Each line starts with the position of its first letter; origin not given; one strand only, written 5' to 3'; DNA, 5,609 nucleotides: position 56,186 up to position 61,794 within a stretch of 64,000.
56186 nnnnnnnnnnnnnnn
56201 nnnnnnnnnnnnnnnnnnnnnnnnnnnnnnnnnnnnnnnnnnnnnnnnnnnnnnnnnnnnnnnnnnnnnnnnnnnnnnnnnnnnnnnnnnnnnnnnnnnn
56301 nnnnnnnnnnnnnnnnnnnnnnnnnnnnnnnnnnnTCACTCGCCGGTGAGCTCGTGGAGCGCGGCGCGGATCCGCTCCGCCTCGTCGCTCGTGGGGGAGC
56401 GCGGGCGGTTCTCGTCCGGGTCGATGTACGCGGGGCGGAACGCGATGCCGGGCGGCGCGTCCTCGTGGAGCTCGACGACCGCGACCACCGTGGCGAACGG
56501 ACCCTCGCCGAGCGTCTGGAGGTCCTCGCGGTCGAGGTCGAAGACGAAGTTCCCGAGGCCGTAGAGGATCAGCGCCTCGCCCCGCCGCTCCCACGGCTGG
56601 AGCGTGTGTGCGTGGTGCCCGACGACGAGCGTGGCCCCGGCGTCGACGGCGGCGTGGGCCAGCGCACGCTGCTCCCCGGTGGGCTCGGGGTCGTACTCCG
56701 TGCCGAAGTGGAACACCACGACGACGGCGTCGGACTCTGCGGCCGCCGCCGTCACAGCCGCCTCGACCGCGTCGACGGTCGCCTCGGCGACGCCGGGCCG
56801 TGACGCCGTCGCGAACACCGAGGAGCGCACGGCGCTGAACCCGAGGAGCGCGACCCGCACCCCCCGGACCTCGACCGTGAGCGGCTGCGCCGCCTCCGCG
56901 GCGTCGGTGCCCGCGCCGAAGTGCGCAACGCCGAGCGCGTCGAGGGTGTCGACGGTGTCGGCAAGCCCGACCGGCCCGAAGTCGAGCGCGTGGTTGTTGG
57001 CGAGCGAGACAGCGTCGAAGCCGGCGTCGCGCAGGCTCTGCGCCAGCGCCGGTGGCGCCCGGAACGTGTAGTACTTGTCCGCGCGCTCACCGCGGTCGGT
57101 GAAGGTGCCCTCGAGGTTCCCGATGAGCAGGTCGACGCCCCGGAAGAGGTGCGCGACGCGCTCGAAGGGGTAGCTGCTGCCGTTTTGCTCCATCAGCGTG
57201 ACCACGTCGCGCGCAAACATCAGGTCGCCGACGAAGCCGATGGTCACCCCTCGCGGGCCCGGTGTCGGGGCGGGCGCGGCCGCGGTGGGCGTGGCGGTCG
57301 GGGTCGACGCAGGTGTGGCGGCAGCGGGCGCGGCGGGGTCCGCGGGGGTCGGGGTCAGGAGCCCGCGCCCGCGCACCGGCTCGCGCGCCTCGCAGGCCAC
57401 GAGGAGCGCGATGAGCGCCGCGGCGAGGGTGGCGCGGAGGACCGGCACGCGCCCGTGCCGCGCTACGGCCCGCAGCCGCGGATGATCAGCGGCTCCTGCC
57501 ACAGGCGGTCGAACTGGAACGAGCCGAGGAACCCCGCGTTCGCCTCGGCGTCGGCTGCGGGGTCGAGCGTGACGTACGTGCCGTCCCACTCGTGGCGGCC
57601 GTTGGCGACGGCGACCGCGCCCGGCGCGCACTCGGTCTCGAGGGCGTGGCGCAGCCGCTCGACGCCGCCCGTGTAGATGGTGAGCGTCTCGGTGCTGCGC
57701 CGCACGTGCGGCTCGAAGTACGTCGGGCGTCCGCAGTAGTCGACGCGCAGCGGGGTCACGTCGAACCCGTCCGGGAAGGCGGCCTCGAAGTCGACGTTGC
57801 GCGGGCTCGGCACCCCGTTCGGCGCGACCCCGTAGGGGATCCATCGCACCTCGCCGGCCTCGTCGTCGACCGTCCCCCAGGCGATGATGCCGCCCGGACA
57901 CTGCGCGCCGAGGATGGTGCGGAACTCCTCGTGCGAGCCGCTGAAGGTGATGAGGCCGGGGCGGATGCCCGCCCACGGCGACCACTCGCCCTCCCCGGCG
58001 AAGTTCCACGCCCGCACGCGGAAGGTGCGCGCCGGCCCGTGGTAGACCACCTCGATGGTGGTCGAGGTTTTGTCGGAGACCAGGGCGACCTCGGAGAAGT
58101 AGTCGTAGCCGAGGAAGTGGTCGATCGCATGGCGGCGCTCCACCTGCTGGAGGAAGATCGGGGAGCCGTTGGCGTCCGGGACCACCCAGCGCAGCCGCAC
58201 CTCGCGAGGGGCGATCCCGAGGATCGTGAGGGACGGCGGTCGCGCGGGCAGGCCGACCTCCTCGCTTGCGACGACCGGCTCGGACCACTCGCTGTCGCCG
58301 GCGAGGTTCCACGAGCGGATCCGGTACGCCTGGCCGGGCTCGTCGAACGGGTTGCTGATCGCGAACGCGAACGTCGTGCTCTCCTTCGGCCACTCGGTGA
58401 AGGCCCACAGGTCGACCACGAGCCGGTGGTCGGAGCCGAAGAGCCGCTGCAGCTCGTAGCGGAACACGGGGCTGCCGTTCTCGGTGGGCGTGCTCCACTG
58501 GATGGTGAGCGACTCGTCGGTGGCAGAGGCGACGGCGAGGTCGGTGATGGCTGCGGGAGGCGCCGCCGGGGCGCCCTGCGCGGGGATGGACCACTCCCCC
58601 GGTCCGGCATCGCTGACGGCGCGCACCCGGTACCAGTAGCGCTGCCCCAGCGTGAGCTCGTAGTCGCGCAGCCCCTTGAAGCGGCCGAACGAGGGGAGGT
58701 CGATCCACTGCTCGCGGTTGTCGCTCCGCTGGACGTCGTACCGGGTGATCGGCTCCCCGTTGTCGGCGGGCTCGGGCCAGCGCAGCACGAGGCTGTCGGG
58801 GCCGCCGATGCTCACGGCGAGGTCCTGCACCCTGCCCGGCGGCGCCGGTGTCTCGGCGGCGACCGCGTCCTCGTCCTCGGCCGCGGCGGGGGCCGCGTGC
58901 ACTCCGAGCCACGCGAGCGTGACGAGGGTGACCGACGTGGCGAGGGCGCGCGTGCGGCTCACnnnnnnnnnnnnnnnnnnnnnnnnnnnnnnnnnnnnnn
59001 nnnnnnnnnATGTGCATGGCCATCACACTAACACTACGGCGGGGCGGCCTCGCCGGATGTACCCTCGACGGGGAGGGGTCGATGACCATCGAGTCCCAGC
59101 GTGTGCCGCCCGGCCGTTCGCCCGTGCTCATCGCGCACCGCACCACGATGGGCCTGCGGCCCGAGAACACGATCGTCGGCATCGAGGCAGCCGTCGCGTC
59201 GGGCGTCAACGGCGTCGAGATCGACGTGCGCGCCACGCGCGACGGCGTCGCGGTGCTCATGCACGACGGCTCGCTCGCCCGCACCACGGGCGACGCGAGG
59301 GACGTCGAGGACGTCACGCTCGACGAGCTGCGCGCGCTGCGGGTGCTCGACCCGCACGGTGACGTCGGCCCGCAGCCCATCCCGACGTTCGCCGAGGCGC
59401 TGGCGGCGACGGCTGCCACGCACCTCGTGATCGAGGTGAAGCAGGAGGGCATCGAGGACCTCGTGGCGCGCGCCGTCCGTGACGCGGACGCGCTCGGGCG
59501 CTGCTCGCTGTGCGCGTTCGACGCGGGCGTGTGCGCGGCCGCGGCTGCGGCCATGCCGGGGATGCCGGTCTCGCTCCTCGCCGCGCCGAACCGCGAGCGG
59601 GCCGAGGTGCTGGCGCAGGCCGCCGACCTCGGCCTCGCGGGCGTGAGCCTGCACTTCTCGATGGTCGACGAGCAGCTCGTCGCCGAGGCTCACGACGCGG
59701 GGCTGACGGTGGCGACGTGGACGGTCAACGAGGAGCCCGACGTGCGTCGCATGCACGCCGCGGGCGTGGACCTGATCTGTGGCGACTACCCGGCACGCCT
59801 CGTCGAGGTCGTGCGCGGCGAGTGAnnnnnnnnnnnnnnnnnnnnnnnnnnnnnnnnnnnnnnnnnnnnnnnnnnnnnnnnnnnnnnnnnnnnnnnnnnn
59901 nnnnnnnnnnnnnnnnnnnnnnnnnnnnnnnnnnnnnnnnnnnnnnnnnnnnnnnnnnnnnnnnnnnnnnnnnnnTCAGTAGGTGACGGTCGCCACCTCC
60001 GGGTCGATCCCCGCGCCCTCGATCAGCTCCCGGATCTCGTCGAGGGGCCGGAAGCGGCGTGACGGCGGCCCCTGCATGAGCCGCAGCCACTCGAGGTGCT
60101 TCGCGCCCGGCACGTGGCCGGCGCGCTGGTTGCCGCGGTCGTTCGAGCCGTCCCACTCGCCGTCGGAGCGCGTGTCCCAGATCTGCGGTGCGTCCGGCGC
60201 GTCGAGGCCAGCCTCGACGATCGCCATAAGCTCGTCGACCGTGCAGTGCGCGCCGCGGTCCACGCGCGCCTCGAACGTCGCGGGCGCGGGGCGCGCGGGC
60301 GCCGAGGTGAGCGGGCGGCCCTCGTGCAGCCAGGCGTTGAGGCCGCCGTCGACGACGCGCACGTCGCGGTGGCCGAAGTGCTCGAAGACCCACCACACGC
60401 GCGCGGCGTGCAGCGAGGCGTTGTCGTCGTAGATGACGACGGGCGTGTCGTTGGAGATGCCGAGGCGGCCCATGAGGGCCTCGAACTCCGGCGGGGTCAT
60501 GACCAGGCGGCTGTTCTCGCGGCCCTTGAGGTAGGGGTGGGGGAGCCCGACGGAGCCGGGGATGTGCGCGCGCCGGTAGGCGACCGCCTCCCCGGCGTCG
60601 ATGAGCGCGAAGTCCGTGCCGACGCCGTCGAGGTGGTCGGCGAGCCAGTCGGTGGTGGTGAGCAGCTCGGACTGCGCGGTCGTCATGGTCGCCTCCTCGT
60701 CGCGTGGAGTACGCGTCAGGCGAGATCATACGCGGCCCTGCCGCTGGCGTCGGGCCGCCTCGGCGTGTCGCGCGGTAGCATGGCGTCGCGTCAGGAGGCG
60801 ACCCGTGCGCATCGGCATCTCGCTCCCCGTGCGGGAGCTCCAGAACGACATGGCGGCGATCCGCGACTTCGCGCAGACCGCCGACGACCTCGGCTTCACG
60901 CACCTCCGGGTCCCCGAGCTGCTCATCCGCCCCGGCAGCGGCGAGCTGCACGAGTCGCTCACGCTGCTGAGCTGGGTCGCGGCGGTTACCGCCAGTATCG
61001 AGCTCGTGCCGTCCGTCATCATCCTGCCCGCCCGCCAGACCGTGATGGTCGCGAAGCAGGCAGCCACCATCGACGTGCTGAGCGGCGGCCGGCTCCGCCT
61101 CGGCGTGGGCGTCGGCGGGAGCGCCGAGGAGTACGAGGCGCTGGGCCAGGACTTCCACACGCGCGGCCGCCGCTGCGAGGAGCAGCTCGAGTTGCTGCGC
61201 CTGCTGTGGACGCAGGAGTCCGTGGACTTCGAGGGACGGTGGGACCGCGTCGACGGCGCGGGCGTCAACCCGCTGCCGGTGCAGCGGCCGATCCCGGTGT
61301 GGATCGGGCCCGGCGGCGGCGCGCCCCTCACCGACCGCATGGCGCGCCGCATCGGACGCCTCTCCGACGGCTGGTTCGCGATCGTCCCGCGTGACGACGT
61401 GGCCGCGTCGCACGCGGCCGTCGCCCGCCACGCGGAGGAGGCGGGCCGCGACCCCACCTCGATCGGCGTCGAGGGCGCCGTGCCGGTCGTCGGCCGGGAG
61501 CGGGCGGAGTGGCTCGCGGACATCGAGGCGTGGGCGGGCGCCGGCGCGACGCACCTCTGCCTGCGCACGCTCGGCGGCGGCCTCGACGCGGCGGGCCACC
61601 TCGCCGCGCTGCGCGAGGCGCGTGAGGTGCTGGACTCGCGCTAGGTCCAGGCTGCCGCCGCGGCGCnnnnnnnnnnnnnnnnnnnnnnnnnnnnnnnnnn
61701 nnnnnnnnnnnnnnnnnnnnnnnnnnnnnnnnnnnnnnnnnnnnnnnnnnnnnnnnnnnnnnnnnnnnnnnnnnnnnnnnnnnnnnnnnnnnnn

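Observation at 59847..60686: Candidate selenocysteine at the catalytic position of a two-domain rhodanese sulfurtransferase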

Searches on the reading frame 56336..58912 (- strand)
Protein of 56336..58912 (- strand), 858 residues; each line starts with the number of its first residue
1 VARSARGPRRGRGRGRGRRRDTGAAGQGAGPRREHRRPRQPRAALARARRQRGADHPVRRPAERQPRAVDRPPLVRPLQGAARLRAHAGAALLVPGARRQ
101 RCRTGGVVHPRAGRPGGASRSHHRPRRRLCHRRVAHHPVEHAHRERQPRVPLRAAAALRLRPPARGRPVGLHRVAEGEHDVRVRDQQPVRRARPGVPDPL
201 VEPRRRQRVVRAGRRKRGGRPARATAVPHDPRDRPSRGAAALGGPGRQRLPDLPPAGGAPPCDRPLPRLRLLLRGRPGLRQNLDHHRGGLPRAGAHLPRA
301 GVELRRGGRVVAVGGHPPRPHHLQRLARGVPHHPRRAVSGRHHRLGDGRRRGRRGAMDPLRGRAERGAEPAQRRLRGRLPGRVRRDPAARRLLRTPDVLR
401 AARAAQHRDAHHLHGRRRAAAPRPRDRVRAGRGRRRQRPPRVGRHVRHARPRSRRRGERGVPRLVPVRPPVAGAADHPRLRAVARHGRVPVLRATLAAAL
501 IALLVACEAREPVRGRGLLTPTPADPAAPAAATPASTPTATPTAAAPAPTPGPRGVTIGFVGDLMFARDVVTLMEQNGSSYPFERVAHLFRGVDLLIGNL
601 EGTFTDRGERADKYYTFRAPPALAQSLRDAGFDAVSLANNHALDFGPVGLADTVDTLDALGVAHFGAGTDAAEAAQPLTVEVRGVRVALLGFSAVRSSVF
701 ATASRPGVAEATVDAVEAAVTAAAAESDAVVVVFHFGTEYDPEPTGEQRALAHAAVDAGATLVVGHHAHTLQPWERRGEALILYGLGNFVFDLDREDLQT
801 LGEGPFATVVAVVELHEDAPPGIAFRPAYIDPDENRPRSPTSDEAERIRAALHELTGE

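Call 9: search_protein_families(library=pfam, proteins=[window:56336-58912:-])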
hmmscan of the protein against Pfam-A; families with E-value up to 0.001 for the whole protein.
window:56336-58912:- (858 aa): 1 family
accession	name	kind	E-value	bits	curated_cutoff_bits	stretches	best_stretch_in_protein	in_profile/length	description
PF09587.15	PGA_cap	-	1.2e-76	258.1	27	1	557-792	1-254/255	Bacterial capsule synthesis protein PGA_cap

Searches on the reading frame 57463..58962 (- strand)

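Call 42: search_protein_families(library=pfam, proteins=[window:57463-58962:-])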
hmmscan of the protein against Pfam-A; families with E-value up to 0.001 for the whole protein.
window:57463-58962:- (499 aa): 3 families
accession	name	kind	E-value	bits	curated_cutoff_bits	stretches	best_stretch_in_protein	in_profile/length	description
PF00041.27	fn3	-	3e-18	66.2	25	2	45-129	3-82/84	Fibronectin type III domain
PF16656.11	Pur_ac_phosph_N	-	1.2e-07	32.6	30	0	142-173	6-36/93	Purple acid Phosphatase, N-terminal domain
PF25788.1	Ig_Rha78A_N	-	0.00011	22.8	27.4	0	102-128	70-97/105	Rha78A-like, N-terminal immunoglobulin domain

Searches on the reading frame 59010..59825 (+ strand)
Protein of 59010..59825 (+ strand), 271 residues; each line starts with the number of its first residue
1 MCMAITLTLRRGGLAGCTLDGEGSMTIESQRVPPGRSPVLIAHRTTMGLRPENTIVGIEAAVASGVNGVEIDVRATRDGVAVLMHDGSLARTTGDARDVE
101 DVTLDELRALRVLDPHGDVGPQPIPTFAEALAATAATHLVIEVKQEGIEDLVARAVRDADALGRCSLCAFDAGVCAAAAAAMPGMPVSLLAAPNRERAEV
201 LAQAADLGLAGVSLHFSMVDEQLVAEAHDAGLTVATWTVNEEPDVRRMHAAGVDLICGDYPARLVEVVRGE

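Call 9: search_protein_families(library=pfam, proteins=[window:59010-59825:+])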
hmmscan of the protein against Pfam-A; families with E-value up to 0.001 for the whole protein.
window:59010-59825:+ (271 aa): 1 family
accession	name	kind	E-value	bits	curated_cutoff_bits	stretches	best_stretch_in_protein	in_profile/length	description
PF03009.23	GDPD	-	1.8e-38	133.5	23.6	1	43-262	1-243/244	Glycerophosphoryl diester phosphodiesterase family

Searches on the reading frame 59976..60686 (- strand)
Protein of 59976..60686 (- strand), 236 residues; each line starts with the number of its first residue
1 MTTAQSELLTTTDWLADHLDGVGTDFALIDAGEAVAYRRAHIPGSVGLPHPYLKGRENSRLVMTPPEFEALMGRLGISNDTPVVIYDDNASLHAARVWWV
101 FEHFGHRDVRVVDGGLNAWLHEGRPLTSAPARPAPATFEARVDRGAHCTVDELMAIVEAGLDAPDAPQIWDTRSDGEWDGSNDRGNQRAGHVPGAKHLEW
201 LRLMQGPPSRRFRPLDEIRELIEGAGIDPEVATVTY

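Call 28: list_cluster_members(proteins=[P0001, P0106, window:59976-60686:-])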
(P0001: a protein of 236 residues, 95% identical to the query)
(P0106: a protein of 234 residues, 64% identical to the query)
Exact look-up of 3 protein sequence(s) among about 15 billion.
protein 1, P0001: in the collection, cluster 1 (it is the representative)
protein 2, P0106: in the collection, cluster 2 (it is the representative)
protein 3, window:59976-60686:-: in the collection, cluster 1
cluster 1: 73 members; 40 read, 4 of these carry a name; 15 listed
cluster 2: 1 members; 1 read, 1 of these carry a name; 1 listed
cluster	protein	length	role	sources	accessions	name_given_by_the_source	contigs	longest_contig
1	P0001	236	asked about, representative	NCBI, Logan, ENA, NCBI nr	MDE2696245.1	MAG: rhodanese-like domain-containing protein [Chloroflexota bacterium] | rhodanese-like domain-containing protein [Chloroflexota bacterium]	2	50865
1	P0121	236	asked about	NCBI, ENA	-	-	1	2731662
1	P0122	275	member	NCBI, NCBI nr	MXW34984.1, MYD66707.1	MAG: sulfurtransferase [Chloroflexi bacterium] | sulfurtransferase [Chloroflexota bacterium]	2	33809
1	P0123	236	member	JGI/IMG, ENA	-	thiosulfate/3-mercaptopyruvate sulfurtransferase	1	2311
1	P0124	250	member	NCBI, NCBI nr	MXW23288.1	MAG: sulfurtransferase [Chloroflexi bacterium] | sulfurtransferase [Chloroflexota bacterium]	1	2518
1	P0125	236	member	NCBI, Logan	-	-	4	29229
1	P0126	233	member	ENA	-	-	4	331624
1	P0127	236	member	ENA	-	-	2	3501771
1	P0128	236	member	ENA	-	-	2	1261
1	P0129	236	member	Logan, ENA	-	-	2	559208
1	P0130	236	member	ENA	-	-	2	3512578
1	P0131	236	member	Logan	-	-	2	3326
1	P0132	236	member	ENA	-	-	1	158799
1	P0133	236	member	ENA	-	-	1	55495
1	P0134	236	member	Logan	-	-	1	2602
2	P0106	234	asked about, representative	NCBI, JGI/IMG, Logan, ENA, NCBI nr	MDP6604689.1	MAG: rhodanese-like domain-containing protein [Dehalococcoidia bacterium] | thiosulfate/3-mercaptopyruvate sulfurtransferase | rhodanese-like domain-containing protein [Dehalococcoidia bacterium]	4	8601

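Call 30: find_encoding_contigs(protein=P0121, flank=3000, max_places=3)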
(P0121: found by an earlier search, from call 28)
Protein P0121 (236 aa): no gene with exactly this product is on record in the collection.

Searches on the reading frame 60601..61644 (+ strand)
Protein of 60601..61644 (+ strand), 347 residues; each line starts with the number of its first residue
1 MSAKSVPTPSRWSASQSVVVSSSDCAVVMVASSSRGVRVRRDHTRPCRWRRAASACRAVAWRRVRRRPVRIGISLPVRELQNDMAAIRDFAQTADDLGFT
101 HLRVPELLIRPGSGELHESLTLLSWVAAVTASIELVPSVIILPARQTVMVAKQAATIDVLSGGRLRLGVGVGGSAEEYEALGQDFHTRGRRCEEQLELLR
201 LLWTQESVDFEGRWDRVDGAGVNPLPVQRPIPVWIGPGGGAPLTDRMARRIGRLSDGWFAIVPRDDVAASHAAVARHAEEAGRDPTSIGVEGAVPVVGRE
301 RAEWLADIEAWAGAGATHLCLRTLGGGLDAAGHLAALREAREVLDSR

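Call 26: search_protein_families(library=pfam, proteins=[window:60601-61644:+])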
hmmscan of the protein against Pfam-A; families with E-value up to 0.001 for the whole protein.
window:60601-61644:+ (347 aa): 1 family
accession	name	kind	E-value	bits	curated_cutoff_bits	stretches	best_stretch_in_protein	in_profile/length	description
PF00296.26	Bac_luciferase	-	4.7e-49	167.9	27.9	1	81-315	19-249/314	Luciferase-like monooxygenase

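Call 53: search_protein_families(library=ncbifam, proteins=[window:60601-61644:+], max_evalue=0.00001)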
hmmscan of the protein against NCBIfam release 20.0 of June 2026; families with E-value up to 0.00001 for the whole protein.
window:60601-61644:+ (347 aa): 29 families (the best 25 are shown)
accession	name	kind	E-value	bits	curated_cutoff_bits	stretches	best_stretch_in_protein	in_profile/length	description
TIGR03619.1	F420_Rv2161c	subfamily_domain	6.7e-66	222.4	166.9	1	89-322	2-246/247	TIGR03619 family F420-dependent LLM class oxidoreductase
TIGR03560.1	F420_Rv1855c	subfamily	9.4e-35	120.4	231.4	1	79-288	7-222/227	TIGR03560 family F420-dependent LLM class oxidoreductase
TIGR03571.1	lucif_BA3436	subfamily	1.2e-29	103.6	303.9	1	66-235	8-186/304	TIGR03571 family LLM class oxidoreductase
TIGR03621.1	F420_MSMEG_2516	subfamily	2.9e-21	75.9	213.15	1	70-240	2-159/295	TIGR03621 family F420-dependent LLM class oxidoreductase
TIGR04021.1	LLM_DMSO2_sfnG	equivalog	3.7e-21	75.9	382.95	1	83-294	26-236/350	dimethylsulfone monooxygenase SfnG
TIGR03854.1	F420_MSMEG_3544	hypoth_equivalog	1e-20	74.3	295.6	1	70-284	1-204/290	TIGR03854 family LLM class F420-dependent oxidoreductase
TIGR04024.1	F420_NP1902A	hypoth_equivalog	2.5e-20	72.5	345.4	1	73-303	4-222/330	TIGR04024 family LLM class F420-dependent oxidoreductase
TIGR03856.1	F420_MSMEG_2906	subfamily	3.4e-20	72.6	243.7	1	70-323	2-231/249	LLM class F420-dependent oxidoreductase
TIGR04020.1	seco_metab_LLM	subfamily_domain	1.9e-19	70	244.45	1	85-237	19-171/341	MupA/Atu3671 family FMN-dependent luciferase-like monooxygenase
TIGR04027.1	LLM_KPN_01858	hypoth_equivalog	3.5e-19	68.9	412.9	1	91-209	26-144/326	putative FMN-dependent luciferase-like monooxygenase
TIGR03858.1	LLM_2I7G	subfamily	1.9e-17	63.3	462.25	1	121-242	60-182/337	Atu2307/SP_0267 family LLM class monooxygenase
TIGR03564.1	F420_MSMEG_4879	subfamily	4.4e-17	62.6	234.25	1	117-288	24-192/265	TIGR03564 family F420-dependent LLM class oxidoreductase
TIGR03555.1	F420_mer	equivalog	5.5e-17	62.1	348.7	1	118-290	39-206/325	5,10-methylenetetrahydromethanopterin reductase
TIGR03559.1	F420_Rv3520c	subfamily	8.2e-17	61.2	335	1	117-262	38-190/325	LLM class F420-dependent oxidoreductase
TIGR03557.1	F420_G6P_family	subfamily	1.2e-16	60.8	210.4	1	114-273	44-200/316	TIGR03557 family F420-dependent LLM class oxidoreductase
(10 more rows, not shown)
